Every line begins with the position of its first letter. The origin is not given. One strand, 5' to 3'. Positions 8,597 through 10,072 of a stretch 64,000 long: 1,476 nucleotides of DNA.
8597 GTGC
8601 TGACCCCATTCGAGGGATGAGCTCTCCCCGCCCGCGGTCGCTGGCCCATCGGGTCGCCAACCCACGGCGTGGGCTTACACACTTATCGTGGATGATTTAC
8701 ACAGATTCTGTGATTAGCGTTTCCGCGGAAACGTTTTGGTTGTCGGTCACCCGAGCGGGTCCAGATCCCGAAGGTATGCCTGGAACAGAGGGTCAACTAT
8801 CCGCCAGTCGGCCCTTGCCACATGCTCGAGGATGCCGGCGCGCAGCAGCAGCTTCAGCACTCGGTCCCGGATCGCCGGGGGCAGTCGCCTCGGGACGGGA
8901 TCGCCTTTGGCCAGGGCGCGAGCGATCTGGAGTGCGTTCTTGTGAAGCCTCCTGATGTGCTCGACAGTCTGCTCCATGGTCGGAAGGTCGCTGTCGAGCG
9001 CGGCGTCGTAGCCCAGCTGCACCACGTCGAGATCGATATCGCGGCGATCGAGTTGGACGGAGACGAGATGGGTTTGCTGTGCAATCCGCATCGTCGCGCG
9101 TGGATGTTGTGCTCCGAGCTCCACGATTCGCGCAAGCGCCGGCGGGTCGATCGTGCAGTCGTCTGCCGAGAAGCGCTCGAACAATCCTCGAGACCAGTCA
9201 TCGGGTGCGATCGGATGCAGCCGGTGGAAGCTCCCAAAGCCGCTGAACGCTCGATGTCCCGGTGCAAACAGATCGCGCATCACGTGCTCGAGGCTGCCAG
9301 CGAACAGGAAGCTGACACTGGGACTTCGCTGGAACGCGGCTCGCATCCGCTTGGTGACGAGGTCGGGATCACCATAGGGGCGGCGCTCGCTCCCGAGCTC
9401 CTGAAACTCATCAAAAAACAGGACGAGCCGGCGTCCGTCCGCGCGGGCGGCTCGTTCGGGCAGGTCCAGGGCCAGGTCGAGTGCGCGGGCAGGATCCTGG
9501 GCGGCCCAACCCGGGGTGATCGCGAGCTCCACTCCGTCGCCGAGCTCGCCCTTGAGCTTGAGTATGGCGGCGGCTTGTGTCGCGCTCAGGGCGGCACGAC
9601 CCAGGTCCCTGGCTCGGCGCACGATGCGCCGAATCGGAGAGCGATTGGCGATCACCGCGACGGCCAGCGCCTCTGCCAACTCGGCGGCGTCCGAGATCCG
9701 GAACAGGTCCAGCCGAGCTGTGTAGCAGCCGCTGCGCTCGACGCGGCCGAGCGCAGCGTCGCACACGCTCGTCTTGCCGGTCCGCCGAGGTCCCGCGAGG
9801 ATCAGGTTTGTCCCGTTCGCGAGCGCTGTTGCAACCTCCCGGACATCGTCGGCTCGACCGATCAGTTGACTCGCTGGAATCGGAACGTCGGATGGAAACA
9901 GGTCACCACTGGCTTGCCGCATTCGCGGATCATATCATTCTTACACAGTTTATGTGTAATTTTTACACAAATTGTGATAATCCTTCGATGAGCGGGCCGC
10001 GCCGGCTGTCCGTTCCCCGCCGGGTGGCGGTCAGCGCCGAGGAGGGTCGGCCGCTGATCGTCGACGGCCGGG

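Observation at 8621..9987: Low-GC single-gene cassette (orphan AAA+ ATPase) bracketed by paired TTACACA repeats, placed between imuB and its small downstream gene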

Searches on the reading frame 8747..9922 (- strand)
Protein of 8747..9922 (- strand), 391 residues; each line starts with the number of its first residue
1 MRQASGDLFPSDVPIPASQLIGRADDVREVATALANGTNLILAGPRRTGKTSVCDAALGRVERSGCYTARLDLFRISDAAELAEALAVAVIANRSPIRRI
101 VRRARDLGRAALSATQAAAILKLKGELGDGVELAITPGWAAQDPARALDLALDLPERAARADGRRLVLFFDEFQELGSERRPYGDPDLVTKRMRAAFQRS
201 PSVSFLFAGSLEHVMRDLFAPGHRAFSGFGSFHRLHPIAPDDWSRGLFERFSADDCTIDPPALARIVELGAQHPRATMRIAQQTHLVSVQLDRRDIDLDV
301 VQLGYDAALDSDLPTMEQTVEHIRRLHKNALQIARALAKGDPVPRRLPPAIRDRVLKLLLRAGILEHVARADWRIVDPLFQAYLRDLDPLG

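Call 4: search_protein_families(library=pfam, proteins=[window:8747-9922:-], max_evalue=0.01)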
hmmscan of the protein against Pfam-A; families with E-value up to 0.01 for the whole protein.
window:8747-9922:- (391 aa): 5 families
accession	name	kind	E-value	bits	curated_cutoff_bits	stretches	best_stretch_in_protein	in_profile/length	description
PF13191.12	AAA_16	-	1.2e-08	36.1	32.6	1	19-178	1-146/167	AAA ATPase domain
PF13173.12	AAA_14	-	0.0011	19.4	27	0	39-76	4-42/129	AAA domain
PF13401.12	AAA_22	-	0.0035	18.1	27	0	38-180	6-97/130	AAA domain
PF01637.24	ATPase_2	-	0.0047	17.2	33.2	1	23-177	4-123/225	ATPase domain predominantly from Archaea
PF20703.3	nSTAND1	-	0.008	16.3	27.1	0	21-178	17-129/379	Novel STAND NTPase 1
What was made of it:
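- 8747..9922 (-): AAA+ ATPase of 391 aa with a lid and a C-terminal winged helix. Walker A is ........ and Walker B is FFDEF. Pfam AAA_16 at 36.1 bits, above its 32.6 cut-off (call 4).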

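Call 9: search_protein_families(library=ncbifam, proteins=[window:8747-9922:-], max_evalue=0.01)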
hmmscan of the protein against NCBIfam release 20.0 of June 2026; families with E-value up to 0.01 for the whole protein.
window:8747-9922:- (391 aa): 0 families

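Call 10: search_protein_families(library=padloc, proteins=[window:8747-9922:-], max_evalue=0.1)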
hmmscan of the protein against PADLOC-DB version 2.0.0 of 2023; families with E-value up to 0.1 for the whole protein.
window:8747-9922:- (391 aa): 3 families
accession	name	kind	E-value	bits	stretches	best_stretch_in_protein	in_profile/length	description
PDLC04140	mad8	-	0.00068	17.2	0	26-58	16-48/314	mads_8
PDLC04232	IetA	-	0.0039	14.6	0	163-181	173-191/330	-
PDLC04789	PDC-S01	-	0.054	10.5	1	30-62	10-42/375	-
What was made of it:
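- On Known anti-phage defence systems (PADLOC): The best hits are P-loop-only fragments (E 7e-4 to 0.05; call 10).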

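Call 13: find_encoding_contigs(protein=window:8747-9922:-, flank=10000, max_places=10)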
Protein window:8747-9922:- (391 aa): 2 contigs read that carry it; 2 places shown.
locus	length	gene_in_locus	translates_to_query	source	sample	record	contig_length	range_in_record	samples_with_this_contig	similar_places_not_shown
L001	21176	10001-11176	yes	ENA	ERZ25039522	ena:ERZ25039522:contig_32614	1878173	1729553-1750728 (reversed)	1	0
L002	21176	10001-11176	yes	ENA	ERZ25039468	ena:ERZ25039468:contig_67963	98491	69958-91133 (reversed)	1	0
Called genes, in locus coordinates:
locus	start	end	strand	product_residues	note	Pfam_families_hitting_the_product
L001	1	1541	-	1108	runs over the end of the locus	PF02811:PHP, PF07733:DNA_pol3_alpha, PF17657:DNA_pol3_finger, PF14579:HHH_6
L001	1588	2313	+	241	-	PF00596:Aldolase_II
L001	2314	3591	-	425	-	PF00657:Lipase_GDSL, PF13472:Lipase_GDSL_2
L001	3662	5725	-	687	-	PF01757:Acyl_transf_3, PF19040:SGNH, PF04311:DUF459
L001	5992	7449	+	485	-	PF07690:MFS_1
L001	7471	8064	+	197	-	PF00440:TetR_N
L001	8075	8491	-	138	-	PF04828:GFA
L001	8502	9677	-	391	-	PF00248:Aldo_ket_red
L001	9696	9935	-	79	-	-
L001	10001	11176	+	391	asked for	PF13191:AAA_16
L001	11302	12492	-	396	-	PF00817:IMS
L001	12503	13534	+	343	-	PF00106:adh_short, PF08659:KR, PF13561:adh_short_C2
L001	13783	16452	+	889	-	PF04185:Phosphoesterase, PF22494:choice_anch_I (faint), PF01436:NHL (faint), PF01731:Arylesterase (faint), PF08450:SGL (faint), PF21783:YNCE (weak), PF25174:Beta-prop_THOC3 (weak), PF10282:Lactonase, +1 more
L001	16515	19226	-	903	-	PF01073:3Beta_HSD, PF01370:Epimerase, PF02719:Polysacc_synt_2, PF04321:RmlD_sub_bind, PF13460:NAD_binding_10, PF16363:GDP_Man_Dehyd, PF07993:NAD_binding_4, PF06925:MGDG_synth, +1 more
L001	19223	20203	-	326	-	PF01041:DegT_DnrJ_EryC1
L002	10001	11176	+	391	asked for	PF13191:AAA_16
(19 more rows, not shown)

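Call 23: find_homologous_proteins(query=window:8747-9922:-)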
Query window:8747-9922:- (391 aa): 1653 proteins with E <= 0.001 among 8000 candidates; the best 120 are listed.
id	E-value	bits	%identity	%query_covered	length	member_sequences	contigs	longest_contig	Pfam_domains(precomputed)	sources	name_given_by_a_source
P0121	1.9e-239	812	95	100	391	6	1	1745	PF13191.13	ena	-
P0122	2.2e-236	802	93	100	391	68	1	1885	PF13191.13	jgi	jgi:hypothetical protein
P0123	5.1e-236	801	93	100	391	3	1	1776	PF13191.13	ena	-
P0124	1.0e-235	800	93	100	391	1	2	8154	PF13191.13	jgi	jgi:hypothetical protein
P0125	2.1e-231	786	91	100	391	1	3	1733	PF13191.13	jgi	jgi:uncharacterized protein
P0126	1.7e-230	783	90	100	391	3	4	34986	PF13191.13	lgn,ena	-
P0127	1.6e-229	780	91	100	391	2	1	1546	PF13191.13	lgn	-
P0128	9.9e-227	770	90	100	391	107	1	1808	PF13191.13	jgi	jgi:uncharacterized protein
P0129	9.1e-225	764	87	100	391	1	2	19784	PF13191.13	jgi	jgi:uncharacterized protein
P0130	4.4e-223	758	88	100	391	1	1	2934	-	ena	-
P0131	1.5e-222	757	89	100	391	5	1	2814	PF13191.13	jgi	jgi:hypothetical protein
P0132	3.1e-222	756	87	100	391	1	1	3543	PF13191.13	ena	-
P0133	6.0e-222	755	87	100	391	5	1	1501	PF13191.13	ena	-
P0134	9.2e-222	754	87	100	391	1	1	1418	PF13191.13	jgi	jgi:uncharacterized protein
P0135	3.3e-221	752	87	100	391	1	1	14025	PF13191.13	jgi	jgi:uncharacterized protein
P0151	3.1e-211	719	83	100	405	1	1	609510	PF13191.13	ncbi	-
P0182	1.4e-202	691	80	100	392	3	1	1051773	PF13191.13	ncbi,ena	-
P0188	6.0e-202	689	79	100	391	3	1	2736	PF01637.25,PF13191.13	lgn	-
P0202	1.7e-198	677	80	100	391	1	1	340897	PF13191.13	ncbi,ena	-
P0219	8.2e-197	672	79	100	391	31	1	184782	PF13191.13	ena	-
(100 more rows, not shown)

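Call 24: find_encoding_contigs(protein=P0182, flank=4000, max_places=2)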
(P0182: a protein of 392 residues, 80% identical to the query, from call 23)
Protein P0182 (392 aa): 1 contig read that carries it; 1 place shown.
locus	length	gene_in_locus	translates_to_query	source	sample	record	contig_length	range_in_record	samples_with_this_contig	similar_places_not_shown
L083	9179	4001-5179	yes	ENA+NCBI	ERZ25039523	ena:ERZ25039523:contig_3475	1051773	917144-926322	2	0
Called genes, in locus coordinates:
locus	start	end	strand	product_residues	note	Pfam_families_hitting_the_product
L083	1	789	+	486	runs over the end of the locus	PF00083:Sugar_tr, PF07690:MFS_1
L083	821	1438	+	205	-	PF00440:TetR_N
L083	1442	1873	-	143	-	PF04828:GFA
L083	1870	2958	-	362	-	PF00248:Aldo_ket_red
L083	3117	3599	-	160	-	PF13302:Acetyltransf_3, PF00583:Acetyltransf_1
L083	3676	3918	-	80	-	-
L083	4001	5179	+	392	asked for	PF13191:AAA_16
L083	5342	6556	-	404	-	PF00817:IMS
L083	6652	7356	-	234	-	PF03992:ABM, PF07883:Cupin_2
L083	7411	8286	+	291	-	PF20240:DUF6597, PF00165:HTH_AraC (faint), PF12833:HTH_18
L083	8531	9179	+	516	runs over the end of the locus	PF00270:DEAD (weak), PF04851:ResIII (faint)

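Call 25: find_encoding_contigs(protein=P0151, flank=4000, max_places=2)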
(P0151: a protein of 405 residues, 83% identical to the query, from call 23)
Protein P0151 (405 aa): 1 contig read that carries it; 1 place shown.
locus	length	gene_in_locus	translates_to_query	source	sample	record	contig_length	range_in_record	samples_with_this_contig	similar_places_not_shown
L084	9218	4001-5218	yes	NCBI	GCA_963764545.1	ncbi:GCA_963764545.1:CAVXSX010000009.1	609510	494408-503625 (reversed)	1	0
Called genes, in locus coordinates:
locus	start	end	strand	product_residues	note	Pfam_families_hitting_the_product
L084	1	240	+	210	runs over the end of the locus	PF00440:TetR_N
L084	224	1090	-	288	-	PF01061:ABC2_membrane, PF12698:ABC2_membrane_3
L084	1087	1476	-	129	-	PF00005:ABC_tran, PF13304:AAA_21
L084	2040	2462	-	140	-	PF04828:GFA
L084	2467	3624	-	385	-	PF00248:Aldo_ket_red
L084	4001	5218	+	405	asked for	PF13191:AAA_16 (weak)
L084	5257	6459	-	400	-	PF00817:IMS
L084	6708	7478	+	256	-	PF13472:Lipase_GDSL_2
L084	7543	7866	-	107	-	-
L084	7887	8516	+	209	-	PF00106:adh_short, PF13561:adh_short_C2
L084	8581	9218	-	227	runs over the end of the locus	-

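Call 26: find_encoding_contigs(protein=P0202, flank=4000, max_places=2)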
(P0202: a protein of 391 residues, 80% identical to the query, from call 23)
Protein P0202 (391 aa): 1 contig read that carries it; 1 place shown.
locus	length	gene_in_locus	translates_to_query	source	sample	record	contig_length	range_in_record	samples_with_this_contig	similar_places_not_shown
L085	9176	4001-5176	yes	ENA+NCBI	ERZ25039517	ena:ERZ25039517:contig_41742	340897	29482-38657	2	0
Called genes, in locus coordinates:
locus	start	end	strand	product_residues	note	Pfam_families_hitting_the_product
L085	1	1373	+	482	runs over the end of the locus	PF07690:MFS_1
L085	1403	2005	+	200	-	PF00440:TetR_N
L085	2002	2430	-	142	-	PF04828:GFA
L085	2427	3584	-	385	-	PF00248:Aldo_ket_red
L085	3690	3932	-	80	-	-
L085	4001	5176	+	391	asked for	PF13191:AAA_16 (weak)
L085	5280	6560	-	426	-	PF00817:IMS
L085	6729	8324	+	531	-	PF00270:DEAD (weak), PF04851:ResIII (faint), PF00271:Helicase_C (weak)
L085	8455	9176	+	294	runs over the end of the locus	PF00657:Lipase_GDSL (faint), PF13472:Lipase_GDSL_2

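Call 27: find_encoding_contigs(protein=P0219, flank=4000, max_places=2)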
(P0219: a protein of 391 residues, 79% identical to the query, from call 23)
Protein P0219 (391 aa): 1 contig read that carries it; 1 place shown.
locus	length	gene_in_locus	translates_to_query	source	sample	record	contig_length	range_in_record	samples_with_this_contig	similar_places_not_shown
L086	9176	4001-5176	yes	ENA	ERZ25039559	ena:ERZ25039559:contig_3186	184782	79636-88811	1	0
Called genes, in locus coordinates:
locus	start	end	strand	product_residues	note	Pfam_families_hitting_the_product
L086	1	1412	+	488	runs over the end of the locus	PF00083:Sugar_tr, PF07690:MFS_1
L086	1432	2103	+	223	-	PF00440:TetR_N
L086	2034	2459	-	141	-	PF04828:GFA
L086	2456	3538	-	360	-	PF00248:Aldo_ket_red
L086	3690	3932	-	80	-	-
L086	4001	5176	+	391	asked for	PF13191:AAA_16 (weak)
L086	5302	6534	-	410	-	PF00817:IMS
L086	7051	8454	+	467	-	PF00271:Helicase_C (weak)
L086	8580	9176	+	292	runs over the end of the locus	PF13472:Lipase_GDSL_2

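Call 30: search_solved_structures(query=A2, max_evalue=1)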
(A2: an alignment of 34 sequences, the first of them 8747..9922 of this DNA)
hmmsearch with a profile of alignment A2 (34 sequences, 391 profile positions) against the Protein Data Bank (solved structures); distinct sequences matched with E-value up to 1: 2.
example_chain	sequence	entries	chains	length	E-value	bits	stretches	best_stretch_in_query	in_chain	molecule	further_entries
6z2i_A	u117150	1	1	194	0.00035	22.8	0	16-43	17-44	de novo designed TIM barrel DeNovoTIM6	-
7oho_BBB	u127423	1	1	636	0.19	13.8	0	220-332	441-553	AP-2 complex subunit beta,F-BAR domain only protein 2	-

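Call 37: predict_structure(alignment_id=A2)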
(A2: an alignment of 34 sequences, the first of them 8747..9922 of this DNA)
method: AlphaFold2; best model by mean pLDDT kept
length: 391 residues; sequences in the alignment: 34
mean_pLDDT: 56.5   pTM: 0.47
mean pLDDT of the five models: 56.5, 54.9, 53.6, 52.5, 51.5
residues with pLDDT >= 90: 0; 70-90: 102; 50-70: 145; < 50: 144
segments of 3 or more residues with pLDDT < 50: 1-27, 36-38, 44-53, 172-184, 208-237, 273-283, 285-321, 389-391
pLDDT, mean of each block of 10 residues (from residue 1): 23 29 44 50 45 54 55 57 75 68 80 84 86 84 81 78 62 42 49 61 51 31 27 44 61 58 58 47 46 39 35 36 59 76 72 67 61 67 63 36
secondary structure, 60 per line:
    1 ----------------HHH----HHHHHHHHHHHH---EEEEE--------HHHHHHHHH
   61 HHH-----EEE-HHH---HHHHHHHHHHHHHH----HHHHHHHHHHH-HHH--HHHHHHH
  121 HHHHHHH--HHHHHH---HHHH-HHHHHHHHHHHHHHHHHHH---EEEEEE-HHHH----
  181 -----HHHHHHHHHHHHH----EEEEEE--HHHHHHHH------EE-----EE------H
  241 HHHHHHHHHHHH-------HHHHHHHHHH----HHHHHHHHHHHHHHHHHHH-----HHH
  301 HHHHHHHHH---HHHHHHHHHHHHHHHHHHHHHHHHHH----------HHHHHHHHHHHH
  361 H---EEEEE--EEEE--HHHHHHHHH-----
elements in order: H24-35 E39-43 H52-63 E69-71 H79-92 H97-107 H114-127 H130-135 H139-142 H144-162 E166-171 H173-176 H186-198 E203-208 H211-218 H240-252 H260-269 H274-292 H298-309 H313-338 H349-361 E365-369 E372-375 H378-386
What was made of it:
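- Tried and rejected: An alignment of sequences at 77% identity or more gave pLDDT 56 (call 37).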

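Call 39: search_protein_families(library=pfam, alignment_id=A2, max_evalue=1)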
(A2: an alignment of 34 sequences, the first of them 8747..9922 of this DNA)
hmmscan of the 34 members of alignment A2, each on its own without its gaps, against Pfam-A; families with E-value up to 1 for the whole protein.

A. member 1, window:8747-9922:- (391 aa): 8 families
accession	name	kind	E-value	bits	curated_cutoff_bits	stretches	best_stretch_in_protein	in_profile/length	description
PF13191.12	AAA_16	-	1.2e-08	36.1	32.6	1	19-178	1-146/167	AAA ATPase domain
PF13173.12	AAA_14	-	0.0011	19.4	27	1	39-76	4-42/129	AAA domain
PF13401.12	AAA_22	-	0.0035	18.1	27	1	38-180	6-97/130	AAA domain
PF01637.24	ATPase_2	-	0.0047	17.2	33.2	1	23-177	4-123/225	ATPase domain predominantly from Archaea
PF20703.3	nSTAND1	-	0.008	16.3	27.1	1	21-178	17-129/379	Novel STAND NTPase 1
PF00004.35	AAA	-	0.015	16.2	21.2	0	40-74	1-35/131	ATPase family associated with various cellular activities (AAA)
PF14516.12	AAA_35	-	0.041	13.1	27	1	31-78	25-72/331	AAA-like domain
PF13565.12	HTH_32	-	0.6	11.1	33.7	0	341-360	23-42/73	Homeodomain-like domain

B. families by the number of members that match (of 34 scanned): 20 families
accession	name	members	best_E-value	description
PF13191.12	AAA_16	34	3.6e-10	AAA ATPase domain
PF13173.12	AAA_14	34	2.3e-06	AAA domain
PF00004.35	AAA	34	1.9e-05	ATPase family associated with various cellular activities (AAA)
PF01637.24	ATPase_2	34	2.1e-05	ATPase domain predominantly from Archaea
PF20703.3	nSTAND1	33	3.4e-05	Novel STAND NTPase 1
PF14516.12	AAA_35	33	0.00017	AAA-like domain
PF13401.12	AAA_22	32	7e-05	AAA domain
PF17287.7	POTRA_3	10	0.14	POTRA domain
PF01078.27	Mg_chelatase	8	0.014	Magnesium chelatase, subunit ChlI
PF04079.22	SMC_ScpB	7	0.0037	Segregation and condensation complex subunit ScpB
PF05673.19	DUF815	7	0.17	Protein of unknown function (DUF815)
PF25201.1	nSTAND6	6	0.07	Novel STAND NTPase 6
PF13565.12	HTH_32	3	0.2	Homeodomain-like domain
PF13481.12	AAA_25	2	0.0049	AAA domain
PF10400.15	Vir_act_alpha_C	2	0.089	Virulence activator alpha C-term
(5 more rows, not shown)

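Call 43: fold_search(model_id=the predicted structure, library=pdb)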
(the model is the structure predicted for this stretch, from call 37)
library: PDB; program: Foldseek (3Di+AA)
matches with E <= 10: 596; with E <= 0.001: 3
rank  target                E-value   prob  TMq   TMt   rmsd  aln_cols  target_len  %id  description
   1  2qen                  2.1e-07  1.00  0.39  0.42  11.8       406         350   16  The walker-type atpase paby2304 of pyrococcus abyssi (released 2008-07-01)
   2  2fna_A                1.6e-05  1.00  0.39  0.42  11.4       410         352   16  Crystal structure of an archaeal aaa+ atpase (sso1545) from sulfolobus solfataricus p2 at 2.00 A resolution (released 2006-02-07)
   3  2qby_A                4.4e-04  1.00  0.32  0.33  12.8       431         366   14  Crystal structure of a heterodimer of Cdc6/Orc1 initiators bound to origin DNA (from S. solfataricus) (released 2007-09-11)
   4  7jk6_A                2.8e-03  0.98  0.25  0.26  18.9       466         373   14  Structure of Drosophila ORC in the active conformation (released 2020-09-09)
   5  1w5s_A                8.0e-03  0.98  0.30  0.30  14.5       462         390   14  Structure of the Aeropyrum Pernix ORC2 protein (ADP form) (released 2004-10-05)
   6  1in6                  9.2e-03  0.91  0.22  0.26  14.5       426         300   14  THERMOTOGA MARITIMA RUVB K64R MUTANT (released 2001-08-08)
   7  1in7                  1.7e-02  0.91  0.25  0.29  13.3       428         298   14  THERMOTOGA MARITIMA RUVB R170A (released 2001-08-08)
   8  6k0r_I                1.9e-02  0.91  0.23  0.28  13.2       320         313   15  Ruvbl1-Ruvbl2 with truncated domain II in complex with phosphorylated Cordycepin (released 2020-05-06)
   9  6k0r_A                2.0e-02  0.89  0.21  0.24  11.5       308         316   16  Ruvbl1-Ruvbl2 with truncated domain II in complex with phosphorylated Cordycepin (released 2020-05-06)
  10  1in8                  2.0e-02  0.80  0.21  0.24  14.2       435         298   13  THERMOTOGA MARITIMA RUVB T158V (released 2001-08-08)
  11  1in5                  2.2e-02  0.90  0.24  0.28  13.8       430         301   13  THERMOGOTA MARITIMA RUVB A156S MUTANT (released 2001-08-08)
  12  7tid_E                3.1e-02  0.87  0.24  0.26  12.5       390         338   12  Structure of the yeast clamp loader (Replication Factor C RFC) bound to the sliding clamp (Proliferating Cell Nuclear  (released 2022-02-16)
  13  3bos_B                3.6e-02  0.89  0.23  0.32  14.5       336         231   12  Crystal structure of a putative dna replication regulator HDA (SAMA_1916) from Shewanella amazonensis sb2b at 1.75 A r (released 2008-01-15)
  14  7pub_Cg               4.1e-02  0.91  0.29  0.25  14.3       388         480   13  Late assembly intermediate of the Trypanosoma brucei mitoribosomal small subunit (released 2022-05-04)
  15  1j7k                  4.7e-02  0.82  0.25  0.29  13.9       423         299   12  THERMOTOGA MARITIMA RUVB P216G MUTANT (released 2001-08-08)
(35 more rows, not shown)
